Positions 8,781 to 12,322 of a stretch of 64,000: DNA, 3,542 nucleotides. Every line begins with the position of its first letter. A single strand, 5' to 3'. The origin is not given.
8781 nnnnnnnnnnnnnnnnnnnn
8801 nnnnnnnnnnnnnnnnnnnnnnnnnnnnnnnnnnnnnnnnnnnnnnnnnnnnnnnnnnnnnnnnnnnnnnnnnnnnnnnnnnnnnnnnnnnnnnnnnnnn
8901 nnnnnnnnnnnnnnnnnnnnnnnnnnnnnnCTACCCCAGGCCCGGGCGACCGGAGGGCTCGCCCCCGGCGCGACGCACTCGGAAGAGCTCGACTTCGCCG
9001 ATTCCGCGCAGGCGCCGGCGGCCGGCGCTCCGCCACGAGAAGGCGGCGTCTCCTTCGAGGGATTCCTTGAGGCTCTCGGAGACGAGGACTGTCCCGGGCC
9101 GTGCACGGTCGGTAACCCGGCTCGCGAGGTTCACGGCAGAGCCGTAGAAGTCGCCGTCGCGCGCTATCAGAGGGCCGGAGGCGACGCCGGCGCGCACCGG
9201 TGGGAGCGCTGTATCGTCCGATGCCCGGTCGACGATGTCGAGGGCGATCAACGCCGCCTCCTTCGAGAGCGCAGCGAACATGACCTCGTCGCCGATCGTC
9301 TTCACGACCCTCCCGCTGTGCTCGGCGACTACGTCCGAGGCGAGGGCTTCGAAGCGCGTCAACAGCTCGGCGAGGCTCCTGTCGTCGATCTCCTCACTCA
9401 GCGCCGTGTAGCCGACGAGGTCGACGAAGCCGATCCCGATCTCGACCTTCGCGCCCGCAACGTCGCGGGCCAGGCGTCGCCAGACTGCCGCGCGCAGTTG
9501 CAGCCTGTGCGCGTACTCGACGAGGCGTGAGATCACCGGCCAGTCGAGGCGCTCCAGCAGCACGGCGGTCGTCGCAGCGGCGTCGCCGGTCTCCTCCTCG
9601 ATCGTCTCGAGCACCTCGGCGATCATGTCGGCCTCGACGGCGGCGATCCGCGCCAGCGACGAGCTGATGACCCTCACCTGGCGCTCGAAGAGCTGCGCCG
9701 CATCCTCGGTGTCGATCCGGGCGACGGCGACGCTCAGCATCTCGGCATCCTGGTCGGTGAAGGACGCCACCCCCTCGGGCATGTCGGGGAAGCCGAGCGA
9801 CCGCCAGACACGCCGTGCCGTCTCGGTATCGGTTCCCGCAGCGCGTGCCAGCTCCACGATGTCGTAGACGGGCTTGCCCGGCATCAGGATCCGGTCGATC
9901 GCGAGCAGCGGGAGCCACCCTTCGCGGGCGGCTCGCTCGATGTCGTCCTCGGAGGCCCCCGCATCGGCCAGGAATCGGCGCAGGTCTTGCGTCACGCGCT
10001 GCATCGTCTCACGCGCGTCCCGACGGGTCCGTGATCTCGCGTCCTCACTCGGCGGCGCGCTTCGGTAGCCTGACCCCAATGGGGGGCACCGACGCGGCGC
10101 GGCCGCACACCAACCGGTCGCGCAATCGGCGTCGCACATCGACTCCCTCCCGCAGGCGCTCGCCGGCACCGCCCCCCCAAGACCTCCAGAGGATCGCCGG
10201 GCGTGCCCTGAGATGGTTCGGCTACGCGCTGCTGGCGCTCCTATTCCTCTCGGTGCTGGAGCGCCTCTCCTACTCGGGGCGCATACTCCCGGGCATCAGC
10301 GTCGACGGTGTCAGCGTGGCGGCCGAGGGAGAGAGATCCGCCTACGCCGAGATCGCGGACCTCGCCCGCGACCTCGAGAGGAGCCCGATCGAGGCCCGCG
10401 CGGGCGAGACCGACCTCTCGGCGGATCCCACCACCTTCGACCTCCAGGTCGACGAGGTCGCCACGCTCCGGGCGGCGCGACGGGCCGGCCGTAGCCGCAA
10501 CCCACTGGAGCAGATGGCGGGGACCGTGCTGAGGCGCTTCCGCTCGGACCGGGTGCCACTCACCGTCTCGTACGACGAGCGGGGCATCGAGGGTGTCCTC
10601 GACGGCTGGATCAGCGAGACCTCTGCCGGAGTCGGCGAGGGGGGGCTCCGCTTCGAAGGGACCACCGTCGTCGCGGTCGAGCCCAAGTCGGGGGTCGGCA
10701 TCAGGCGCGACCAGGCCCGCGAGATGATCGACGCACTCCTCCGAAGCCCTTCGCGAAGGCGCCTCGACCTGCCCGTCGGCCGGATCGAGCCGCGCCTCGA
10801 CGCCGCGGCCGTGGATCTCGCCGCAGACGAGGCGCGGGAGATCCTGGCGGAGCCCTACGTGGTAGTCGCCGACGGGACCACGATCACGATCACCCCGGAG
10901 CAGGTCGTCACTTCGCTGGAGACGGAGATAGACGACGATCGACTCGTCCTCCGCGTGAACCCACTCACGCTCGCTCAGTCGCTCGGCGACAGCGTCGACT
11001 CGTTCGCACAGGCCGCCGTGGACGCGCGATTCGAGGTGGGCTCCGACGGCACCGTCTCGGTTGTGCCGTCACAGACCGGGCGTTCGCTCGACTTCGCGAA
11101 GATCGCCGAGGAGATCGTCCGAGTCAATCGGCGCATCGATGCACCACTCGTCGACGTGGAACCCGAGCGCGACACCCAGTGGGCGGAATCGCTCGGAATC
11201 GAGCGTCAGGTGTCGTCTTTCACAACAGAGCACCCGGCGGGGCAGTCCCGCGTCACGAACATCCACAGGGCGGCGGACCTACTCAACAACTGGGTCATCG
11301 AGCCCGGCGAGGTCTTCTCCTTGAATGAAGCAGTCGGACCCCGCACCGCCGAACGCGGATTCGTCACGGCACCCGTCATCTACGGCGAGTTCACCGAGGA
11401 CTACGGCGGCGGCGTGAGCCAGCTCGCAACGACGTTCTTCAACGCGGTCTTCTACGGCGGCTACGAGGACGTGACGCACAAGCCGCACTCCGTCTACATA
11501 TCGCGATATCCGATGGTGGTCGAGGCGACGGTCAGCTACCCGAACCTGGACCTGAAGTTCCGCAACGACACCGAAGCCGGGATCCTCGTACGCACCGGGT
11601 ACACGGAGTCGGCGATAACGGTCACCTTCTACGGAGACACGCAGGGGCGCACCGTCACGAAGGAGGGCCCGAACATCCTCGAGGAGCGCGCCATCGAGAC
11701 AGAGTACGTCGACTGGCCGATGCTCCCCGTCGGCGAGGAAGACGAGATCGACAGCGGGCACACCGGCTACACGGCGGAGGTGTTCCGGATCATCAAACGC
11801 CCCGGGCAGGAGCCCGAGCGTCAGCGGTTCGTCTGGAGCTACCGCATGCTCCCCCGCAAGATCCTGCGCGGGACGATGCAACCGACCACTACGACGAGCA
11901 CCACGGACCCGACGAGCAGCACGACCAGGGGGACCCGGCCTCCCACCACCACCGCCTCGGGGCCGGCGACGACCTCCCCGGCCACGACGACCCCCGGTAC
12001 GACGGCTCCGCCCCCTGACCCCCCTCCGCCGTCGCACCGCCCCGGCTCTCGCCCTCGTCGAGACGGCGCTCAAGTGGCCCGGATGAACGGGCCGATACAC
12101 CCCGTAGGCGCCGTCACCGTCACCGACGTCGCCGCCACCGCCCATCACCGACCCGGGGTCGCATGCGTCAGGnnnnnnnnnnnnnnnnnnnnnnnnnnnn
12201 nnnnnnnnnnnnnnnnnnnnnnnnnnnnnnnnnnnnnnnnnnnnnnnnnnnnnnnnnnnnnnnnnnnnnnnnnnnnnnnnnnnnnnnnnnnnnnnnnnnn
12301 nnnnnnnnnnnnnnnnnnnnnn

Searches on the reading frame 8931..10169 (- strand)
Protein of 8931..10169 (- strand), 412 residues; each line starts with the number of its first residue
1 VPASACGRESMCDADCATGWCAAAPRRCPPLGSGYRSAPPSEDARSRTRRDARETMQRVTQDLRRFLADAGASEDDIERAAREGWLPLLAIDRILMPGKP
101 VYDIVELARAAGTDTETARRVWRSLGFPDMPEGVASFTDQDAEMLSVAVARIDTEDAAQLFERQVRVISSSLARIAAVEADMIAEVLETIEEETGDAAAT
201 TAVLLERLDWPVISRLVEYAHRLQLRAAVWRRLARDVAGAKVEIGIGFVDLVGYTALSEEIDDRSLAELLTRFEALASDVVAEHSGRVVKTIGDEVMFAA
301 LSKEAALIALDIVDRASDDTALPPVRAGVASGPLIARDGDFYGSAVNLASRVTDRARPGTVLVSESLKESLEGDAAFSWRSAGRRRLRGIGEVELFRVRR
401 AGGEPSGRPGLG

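Call 45: search_protein_families(library=pfam, proteins=[window:8931-10169:-], max_evalue=0.0001)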
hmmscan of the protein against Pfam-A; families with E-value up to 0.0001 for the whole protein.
window:8931-10169:- (412 aa): 1 family
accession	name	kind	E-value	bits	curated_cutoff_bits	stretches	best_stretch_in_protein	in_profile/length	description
PF00211.25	Guanylate_cyc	-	6.2e-13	49.2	21.9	1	243-397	8-180/183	Adenylate and Guanylate cyclase catalytic domain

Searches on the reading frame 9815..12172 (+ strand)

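Call 45: search_protein_families(library=pfam, proteins=[window:9815-12172:+], max_evalue=0.0001)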
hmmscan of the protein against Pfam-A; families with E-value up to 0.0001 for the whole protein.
window:9815-12172:+ (786 aa): 2 families
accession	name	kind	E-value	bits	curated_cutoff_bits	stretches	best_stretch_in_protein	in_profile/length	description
PF04294.18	VanW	-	9.5e-42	142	27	1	479-606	2-130/130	VanW like protein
PF12229.13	PG_binding_4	-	1.7e-13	51.2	22.1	1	328-436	3-106/117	Putative peptidoglycan binding domain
